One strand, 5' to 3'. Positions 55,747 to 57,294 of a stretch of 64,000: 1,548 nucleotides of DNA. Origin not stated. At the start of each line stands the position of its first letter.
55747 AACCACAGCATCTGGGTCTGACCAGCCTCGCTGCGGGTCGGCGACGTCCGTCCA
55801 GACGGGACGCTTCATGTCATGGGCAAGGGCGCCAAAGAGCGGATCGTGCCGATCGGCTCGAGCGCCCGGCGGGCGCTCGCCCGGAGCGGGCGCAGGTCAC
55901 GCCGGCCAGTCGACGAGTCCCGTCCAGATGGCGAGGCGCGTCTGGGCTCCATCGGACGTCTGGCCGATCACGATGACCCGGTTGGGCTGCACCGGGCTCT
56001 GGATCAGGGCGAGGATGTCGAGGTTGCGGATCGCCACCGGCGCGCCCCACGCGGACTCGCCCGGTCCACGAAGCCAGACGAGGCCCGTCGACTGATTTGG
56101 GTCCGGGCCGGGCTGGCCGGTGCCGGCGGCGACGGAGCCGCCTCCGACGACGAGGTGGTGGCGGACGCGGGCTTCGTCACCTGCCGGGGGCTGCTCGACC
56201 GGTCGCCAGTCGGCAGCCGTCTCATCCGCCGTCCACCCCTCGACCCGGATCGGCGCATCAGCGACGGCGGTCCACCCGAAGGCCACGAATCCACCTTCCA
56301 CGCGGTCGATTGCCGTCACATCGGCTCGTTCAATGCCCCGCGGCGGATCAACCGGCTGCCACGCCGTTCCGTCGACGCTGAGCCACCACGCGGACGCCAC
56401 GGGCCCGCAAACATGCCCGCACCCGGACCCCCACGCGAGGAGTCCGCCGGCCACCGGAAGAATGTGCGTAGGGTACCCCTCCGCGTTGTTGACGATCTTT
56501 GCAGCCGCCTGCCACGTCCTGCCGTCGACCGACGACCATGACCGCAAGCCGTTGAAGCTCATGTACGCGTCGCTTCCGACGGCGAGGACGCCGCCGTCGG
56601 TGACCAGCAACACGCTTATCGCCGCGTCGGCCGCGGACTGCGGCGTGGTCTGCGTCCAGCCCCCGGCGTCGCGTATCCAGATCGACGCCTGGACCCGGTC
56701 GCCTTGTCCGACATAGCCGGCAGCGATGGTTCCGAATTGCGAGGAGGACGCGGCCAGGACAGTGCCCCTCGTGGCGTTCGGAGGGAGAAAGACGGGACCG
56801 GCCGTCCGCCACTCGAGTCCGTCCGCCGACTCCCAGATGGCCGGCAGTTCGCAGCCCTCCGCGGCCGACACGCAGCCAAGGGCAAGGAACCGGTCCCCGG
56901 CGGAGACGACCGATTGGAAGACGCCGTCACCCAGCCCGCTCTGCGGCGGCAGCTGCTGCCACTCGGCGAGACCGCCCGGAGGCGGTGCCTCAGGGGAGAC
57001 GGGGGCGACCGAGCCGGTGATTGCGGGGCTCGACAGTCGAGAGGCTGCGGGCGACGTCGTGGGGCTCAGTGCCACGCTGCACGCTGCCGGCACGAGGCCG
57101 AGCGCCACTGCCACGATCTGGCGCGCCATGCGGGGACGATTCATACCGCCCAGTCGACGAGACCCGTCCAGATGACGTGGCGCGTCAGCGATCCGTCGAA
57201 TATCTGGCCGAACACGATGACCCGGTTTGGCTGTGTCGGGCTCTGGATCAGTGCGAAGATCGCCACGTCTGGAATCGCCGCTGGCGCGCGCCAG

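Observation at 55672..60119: Degraded genomic island at tRNA-Gln: integrase remnant followed by paralogous BNR lipoproteins and two decayed genes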

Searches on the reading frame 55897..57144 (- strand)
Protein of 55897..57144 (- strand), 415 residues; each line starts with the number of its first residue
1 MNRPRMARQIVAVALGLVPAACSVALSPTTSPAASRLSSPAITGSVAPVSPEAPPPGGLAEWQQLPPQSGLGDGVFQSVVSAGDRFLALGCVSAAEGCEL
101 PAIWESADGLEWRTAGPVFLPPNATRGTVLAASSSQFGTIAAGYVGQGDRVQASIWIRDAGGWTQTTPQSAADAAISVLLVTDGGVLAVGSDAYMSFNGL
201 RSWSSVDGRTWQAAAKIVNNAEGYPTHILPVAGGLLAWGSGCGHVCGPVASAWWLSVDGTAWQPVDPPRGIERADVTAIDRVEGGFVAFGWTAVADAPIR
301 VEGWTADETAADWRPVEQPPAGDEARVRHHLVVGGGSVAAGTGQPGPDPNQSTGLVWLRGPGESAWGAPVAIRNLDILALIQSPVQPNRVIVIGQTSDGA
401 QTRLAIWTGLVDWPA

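Call 8: search_protein_families(library=pfam, proteins=[window:55897-57144:-], max_evalue=1)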
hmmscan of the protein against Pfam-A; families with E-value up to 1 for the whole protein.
window:55897-57144:- (415 aa): 0 families

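Call 15: find_encoding_contigs(protein=window:55897-57144:-, flank=10000, max_places=10)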
Protein window:55897-57144:- (415 aa): no gene with exactly this product is on record in the collection.
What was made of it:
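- Tried and rejected: An exact look-up of lipoA in the contig index failed (call 15), so the source contig beyond the window could not be read.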

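Call 16: find_homologous_proteins(query=window:55897-57144:-)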
Query window:55897-57144:- (415 aa): 41 proteins with E <= 0.001 among 8000 candidates.
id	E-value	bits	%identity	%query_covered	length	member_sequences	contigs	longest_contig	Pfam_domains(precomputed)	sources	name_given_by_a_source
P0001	4.0e-271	918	100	100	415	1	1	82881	-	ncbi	-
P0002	5.6e-217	739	81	99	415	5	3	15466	-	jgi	jgi:hypothetical protein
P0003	4.6e-204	697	77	99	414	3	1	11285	PF25852.1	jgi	-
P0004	2.1e-203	695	77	99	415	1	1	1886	-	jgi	jgi:hypothetical protein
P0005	1.4e-172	593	71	95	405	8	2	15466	-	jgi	jgi:hypothetical protein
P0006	8.4e-159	548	64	99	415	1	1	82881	-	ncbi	-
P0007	1.4e-155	537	63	99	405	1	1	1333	-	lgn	-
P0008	4.2e-153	529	63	99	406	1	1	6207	-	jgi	jgi:hypothetical protein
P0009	1.2e-148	514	60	99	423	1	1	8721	-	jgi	jgi:hypothetical protein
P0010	1.0e-138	481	59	98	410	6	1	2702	-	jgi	jgi:hypothetical protein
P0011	3.1e-137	477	57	99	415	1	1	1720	-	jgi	jgi:hypothetical protein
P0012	3.7e-136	473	56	99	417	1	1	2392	-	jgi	jgi:hypothetical protein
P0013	6.4e-136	472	60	86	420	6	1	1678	-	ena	-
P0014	3.0e-133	463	55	99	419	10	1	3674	-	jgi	jgi:hypothetical protein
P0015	4.4e-133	463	54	99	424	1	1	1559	-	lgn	-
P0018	1.3e-131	458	57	86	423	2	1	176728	-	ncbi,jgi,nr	ncbi:MAG TPA: hypothetical protein VGQ58_03910 [Candidatus Limnocylindrales bacterium]|jgi:hypotheti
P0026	1.2e-124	435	54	99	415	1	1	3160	PF25852.1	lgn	-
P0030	4.0e-113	397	52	86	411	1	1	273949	-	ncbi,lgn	-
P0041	1.4e-7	49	32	63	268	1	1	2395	PF25852.1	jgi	jgi:hypothetical protein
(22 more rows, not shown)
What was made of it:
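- The source protein records come from an NCBI MAG-type contig of 82,881 nt (call 16).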

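Call 17: find_encoding_contigs(protein=P0002, flank=10000, max_places=4)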
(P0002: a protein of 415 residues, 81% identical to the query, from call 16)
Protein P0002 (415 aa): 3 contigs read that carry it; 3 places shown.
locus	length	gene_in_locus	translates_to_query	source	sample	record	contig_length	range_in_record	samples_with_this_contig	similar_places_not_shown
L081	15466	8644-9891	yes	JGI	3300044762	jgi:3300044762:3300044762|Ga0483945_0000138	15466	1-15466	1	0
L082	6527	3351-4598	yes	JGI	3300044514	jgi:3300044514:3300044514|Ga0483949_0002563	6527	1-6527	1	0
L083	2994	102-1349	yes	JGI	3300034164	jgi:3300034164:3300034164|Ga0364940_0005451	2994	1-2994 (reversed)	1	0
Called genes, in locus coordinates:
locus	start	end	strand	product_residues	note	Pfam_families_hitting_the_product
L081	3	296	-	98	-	?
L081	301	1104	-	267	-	-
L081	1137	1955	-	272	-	PF00378:ECH_1, PF16113:ECH_2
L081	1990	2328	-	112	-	-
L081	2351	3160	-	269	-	PF00561:Abhydrolase_1, PF00975:Thioesterase (weak), PF12146:Hydrolase_4, PF12697:Abhydrolase_6, PF03096:Ndr (faint), PF00561:Abhydrolase_1 (weak)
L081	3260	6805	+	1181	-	PF12773:DZR, PF13240:Zn_Ribbon_1 (weak), PF13248:Zn_ribbon_3 (weak), PF24460:DUF7575 (faint), PF00211:Guanylate_cyc, PF13191:AAA_16, PF14559:TPR_19 (faint), PF13424:TPR_12 (weak)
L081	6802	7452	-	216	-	PF01613:Flavin_Reduct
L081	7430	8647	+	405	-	-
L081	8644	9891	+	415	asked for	-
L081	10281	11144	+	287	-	-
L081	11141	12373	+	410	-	-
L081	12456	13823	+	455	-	PF00206:Lyase_1, PF10415:FumaraseC_C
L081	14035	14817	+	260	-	-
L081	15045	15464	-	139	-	?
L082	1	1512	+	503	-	?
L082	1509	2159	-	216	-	PF01613:Flavin_Reduct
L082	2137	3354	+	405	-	-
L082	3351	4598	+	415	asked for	-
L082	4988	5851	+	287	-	-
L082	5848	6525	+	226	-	?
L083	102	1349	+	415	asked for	-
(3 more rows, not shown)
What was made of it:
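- The lipoprotein family is narrow and tandemly expanded, as accessory genes often are (calls 16, 17).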

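Call 18: find_encoding_contigs(protein=P0003, flank=10000, max_places=3)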
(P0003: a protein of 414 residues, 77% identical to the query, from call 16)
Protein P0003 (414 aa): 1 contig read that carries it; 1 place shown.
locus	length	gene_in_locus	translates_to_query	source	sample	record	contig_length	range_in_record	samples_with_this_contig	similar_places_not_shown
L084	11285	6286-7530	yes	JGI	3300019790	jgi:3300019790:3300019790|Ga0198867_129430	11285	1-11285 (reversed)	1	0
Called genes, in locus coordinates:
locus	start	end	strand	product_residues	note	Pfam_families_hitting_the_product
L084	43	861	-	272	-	PF00378:ECH_1, PF16113:ECH_2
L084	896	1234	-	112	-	-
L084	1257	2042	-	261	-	PF00561:Abhydrolase_1, PF00975:Thioesterase (weak), PF12146:Hydrolase_4, PF12697:Abhydrolase_6, PF00561:Abhydrolase_1 (weak)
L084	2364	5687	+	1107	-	PF00211:Guanylate_cyc, PF13191:AAA_16, PF14559:TPR_19 (faint), PF13424:TPR_12 (weak)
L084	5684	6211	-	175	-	PF01613:Flavin_Reduct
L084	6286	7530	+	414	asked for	PF25852:DUF6242_C (faint)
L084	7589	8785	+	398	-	-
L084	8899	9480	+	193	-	-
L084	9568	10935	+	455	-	PF00206:Lyase_1, PF10415:FumaraseC_C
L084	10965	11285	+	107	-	?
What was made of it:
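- On BNR/Asp-box repeat proteins: Homologues carry at most a faint PF25852 DUF6242_C hit (calls 16, 18).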

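Call 19: find_encoding_contigs(protein=P0018, flank=10000, max_places=3)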
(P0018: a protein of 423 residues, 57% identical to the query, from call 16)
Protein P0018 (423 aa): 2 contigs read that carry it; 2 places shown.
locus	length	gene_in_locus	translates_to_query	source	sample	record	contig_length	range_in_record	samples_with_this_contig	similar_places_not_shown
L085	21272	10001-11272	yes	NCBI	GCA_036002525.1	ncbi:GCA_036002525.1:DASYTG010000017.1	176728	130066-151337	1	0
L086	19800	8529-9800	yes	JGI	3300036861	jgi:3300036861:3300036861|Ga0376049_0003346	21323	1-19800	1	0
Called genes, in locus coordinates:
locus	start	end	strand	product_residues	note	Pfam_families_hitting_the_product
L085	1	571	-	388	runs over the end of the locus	PF02737:3HCDH_N, PF00725:3HCDH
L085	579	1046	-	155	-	PF01883:FeS_assembly_P, PF23451:Zn_ribbon_PaaD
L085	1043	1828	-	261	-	PF05138:PaaA_PaaC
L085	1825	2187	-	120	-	PF06243:PaaB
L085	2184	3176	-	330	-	PF05138:PaaA_PaaC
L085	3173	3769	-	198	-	PF00440:TetR_N, PF17932:TetR_C_24, PF17935:TetR_C_27 (weak)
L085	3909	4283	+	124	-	-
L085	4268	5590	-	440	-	PF09594:GT87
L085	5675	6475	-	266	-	PF00378:ECH_1, PF16113:ECH_2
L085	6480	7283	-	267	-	-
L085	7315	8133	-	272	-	PF00378:ECH_1, PF16113:ECH_2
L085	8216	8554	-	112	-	-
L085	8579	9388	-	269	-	PF00561:Abhydrolase_1, PF12146:Hydrolase_4, PF12697:Abhydrolase_6, PF00561:Abhydrolase_1 (weak)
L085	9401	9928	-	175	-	PF01613:Flavin_Reduct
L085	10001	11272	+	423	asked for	-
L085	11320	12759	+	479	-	PF00206:Lyase_1, PF10415:FumaraseC_C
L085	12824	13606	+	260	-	-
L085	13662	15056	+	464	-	PF00120:Gln-synt_C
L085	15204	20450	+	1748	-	PF01590:GAF, PF13185:GAF_2, PF13492:GAF_3, PF01590:GAF, PF13185:GAF_2, PF01590:GAF, PF13185:GAF_2, PF01590:GAF, +14 more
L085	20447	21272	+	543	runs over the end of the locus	PF00072:Response_reg, PF01590:GAF, PF13185:GAF_2, PF13492:GAF_3, PF00211:Guanylate_cyc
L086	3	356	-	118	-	?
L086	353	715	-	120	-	PF06243:PaaB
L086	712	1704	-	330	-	PF05138:PaaA_PaaC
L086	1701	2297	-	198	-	PF00440:TetR_N, PF17932:TetR_C_24, PF17935:TetR_C_27 (weak)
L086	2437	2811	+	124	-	-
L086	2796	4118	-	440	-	PF09594:GT87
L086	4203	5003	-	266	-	PF00378:ECH_1, PF16113:ECH_2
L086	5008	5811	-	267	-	-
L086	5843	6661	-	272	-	PF00378:ECH_1, PF16113:ECH_2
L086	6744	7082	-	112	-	-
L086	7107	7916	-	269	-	PF00561:Abhydrolase_1, PF12146:Hydrolase_4, PF12697:Abhydrolase_6, PF00561:Abhydrolase_1 (weak)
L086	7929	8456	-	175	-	PF01613:Flavin_Reduct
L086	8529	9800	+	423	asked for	-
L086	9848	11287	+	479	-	PF00206:Lyase_1, PF10415:FumaraseC_C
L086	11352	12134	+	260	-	-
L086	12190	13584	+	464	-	PF00120:Gln-synt_C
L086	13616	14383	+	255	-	PF00106:adh_short, PF08659:KR, PF23441:SDR (weak), PF13561:adh_short_C2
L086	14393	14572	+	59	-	-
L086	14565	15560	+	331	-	PF01087:GalP_UDP_transf, PF02744:GalP_UDP_tr_C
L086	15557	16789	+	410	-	PF10509:GalKase_gal_bdg, PF00288:GHMP_kinases_N, PF08544:GHMP_kinases_C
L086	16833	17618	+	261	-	PF00480:ROK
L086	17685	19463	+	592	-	PF00999:Na_H_Exchanger, PF02254:TrkA_N, PF00107:ADH_zinc_N (faint)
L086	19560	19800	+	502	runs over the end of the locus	PF00171:Aldedh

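Call 63: search_solved_structures(query=A4, max_evalue=1)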
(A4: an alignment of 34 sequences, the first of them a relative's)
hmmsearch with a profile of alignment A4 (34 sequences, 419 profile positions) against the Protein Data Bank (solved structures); distinct sequences matched with E-value up to 1: 2.
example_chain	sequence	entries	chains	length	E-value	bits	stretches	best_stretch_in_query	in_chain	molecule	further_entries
6e5f_A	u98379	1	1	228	0.67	12.4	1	9-65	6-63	Lipid binding protein LpqN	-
6e5d_A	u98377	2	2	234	0.7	12.3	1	9-65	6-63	Lipid binding protein LpqN | Probable conserved lipoprotein LpqN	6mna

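Call 65: predict_structure(alignment_id=A4)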
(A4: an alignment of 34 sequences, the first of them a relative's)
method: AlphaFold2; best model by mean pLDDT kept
length: 415 residues; sequences in the alignment: 34
mean_pLDDT: 81.2   pTM: 0.79
mean pLDDT of the five models: 81.2, 80.2, 79.7, 79.5, 78.9
residues with pLDDT >= 90: 223; 70-90: 110; 50-70: 30; < 50: 52
segments of 3 or more residues with pLDDT < 50: 1-51
pLDDT, mean of each block of 10 residues (from residue 1): 32 30 33 34 36 69 90 89 92 85 95 88 92 93 92 93 92 94 93 70 94 80 86 90 74 92 92 91 91 73 91 91 85 92 72 90 90 92 94 86 91 82
secondary structure, 60 per line:
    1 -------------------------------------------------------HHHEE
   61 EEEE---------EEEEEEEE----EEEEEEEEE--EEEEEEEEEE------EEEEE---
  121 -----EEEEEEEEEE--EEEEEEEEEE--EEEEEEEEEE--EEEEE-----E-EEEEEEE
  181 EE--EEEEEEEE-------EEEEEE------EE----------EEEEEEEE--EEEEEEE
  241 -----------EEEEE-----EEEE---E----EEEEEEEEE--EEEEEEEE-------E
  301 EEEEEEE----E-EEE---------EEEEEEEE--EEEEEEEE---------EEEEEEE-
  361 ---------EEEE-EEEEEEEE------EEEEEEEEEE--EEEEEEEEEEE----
elements in order: E59-64 E74-81 E86-94 E97-106 E113-117 E126-135 E138-147 E150-159 E162-166 E174-182 E185-192 E200-205 E224-231 E234-240 E252-256 E262-265 E274-282 E285-292 E300-307 E314-316 E326-333 E336-343 E353-359 E370-373 E375-382 E389-398 E401-411
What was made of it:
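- On BNR/Asp-box repeat proteins: The AF2 model is an all-beta propeller (call 65).
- Checked: An AlphaFold model (pLDDT 81) is an all-beta propeller (call 65).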

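Call 67: fold_search(model_id=the predicted structure, library=pdb)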
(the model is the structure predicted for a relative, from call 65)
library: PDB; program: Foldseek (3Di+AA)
matches with E <= 10: 1055; with E <= 0.001: 311
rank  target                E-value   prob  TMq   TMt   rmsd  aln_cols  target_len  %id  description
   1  3wsy_A                3.5e-07  1.00  0.31  0.23  12.2       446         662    8  SorLA Vps10p domain in complex with its own propeptide fragment (released 2015-02-04)
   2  7roo                  3.7e-07  1.00  0.50  0.35   7.1       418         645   12  Crystal structure of Friedel-Crafts alkylating enzyme CylK from Cylindospermum licheniforme with bromide (released 2022-03-23)
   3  7vt0_A                4.0e-07  1.00  0.28  0.20  13.6       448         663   10  Dimer structure of SORLA (released 2022-11-02)
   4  5znn_A                4.4e-07  1.00  0.31  0.22  12.1       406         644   11  Crystal structure of ligand-free form of the Vps10 ectodomain of Sortilin (released 2018-07-18)
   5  9mez_D                5.1e-07  1.00  0.42  0.51   8.4       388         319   13  Crystal structure of MRAS(GDP) bound to LZTR1(Kelch domain) (released 2025-09-10)
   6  9mf0_D                5.5e-07  1.00  0.42  0.52   8.4       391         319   12  Crystal structure of KRAS(GDP) bound to LZTR1(Kelch domain) (released 2025-09-10)
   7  5znn_B                5.5e-07  1.00  0.34  0.24  11.3       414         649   12  Crystal structure of ligand-free form of the Vps10 ectodomain of Sortilin (released 2018-07-18)
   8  5nnj_C                6.1e-07  1.00  0.31  0.23  11.8       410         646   12  Dimer structure of Sortilin ectodomain crystal form 3, 4.0 Angstrom (released 2017-11-29)
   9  9his_H                8.4e-07  1.00  0.42  0.40   7.6       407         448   15  Extracellular components BamHIJK of the Bacteroides thetaiotaomicron BAM machinery (released 2025-08-27)
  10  7zei_A                1.2e-06  1.00  0.36  0.45   7.9       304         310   14  Thermostable GH159 glycoside hydrolase from Caldicellulosiruptor at 1.7 A (released 2022-08-03)
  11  8t8s_A                1.2e-06  1.00  0.30  0.22  13.8       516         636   11  Sortilin-PGRN peptide complex (released 2024-06-26)
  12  9mez_J                1.3e-06  1.00  0.40  0.50  10.0       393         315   12  Crystal structure of MRAS(GDP) bound to LZTR1(Kelch domain) (released 2025-09-10)
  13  8pjz_B                1.5e-06  1.00  0.42  0.58   6.1       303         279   17  Crystal structure of the computationally designed SAKe6EEtal protein (released 2024-07-10)
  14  8t8s_B                1.5e-06  1.00  0.33  0.23  10.9       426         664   12  Sortilin-PGRN peptide complex (released 2024-06-26)
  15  6euf_A                1.5e-06  1.00  0.35  0.31  19.1       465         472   13  The GH43, Beta 1,3 Galactosidase, BT0265 (released 2018-10-17)
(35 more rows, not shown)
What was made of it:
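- On BNR/Asp-box repeat proteins: Foldseek hits sortilin, sialidases and Ycf48, but also Kelch and GH43, with TM 0.3-0.55 (call 67).
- Checked: Its Foldseek neighbours include sortilin Vps10p, sialidases and Ycf48 (call 67).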

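Call 71: find_encoding_contigs(protein=P0030, flank=10000, max_places=2)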
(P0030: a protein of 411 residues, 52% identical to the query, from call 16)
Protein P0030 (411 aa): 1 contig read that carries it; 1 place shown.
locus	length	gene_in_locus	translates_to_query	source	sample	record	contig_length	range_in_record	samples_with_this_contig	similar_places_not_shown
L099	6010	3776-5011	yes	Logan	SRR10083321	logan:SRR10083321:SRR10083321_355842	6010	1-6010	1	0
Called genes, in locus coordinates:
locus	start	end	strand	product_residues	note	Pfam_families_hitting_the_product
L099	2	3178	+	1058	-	?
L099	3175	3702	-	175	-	PF01613:Flavin_Reduct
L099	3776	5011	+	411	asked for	-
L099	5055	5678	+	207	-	-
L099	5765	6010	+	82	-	?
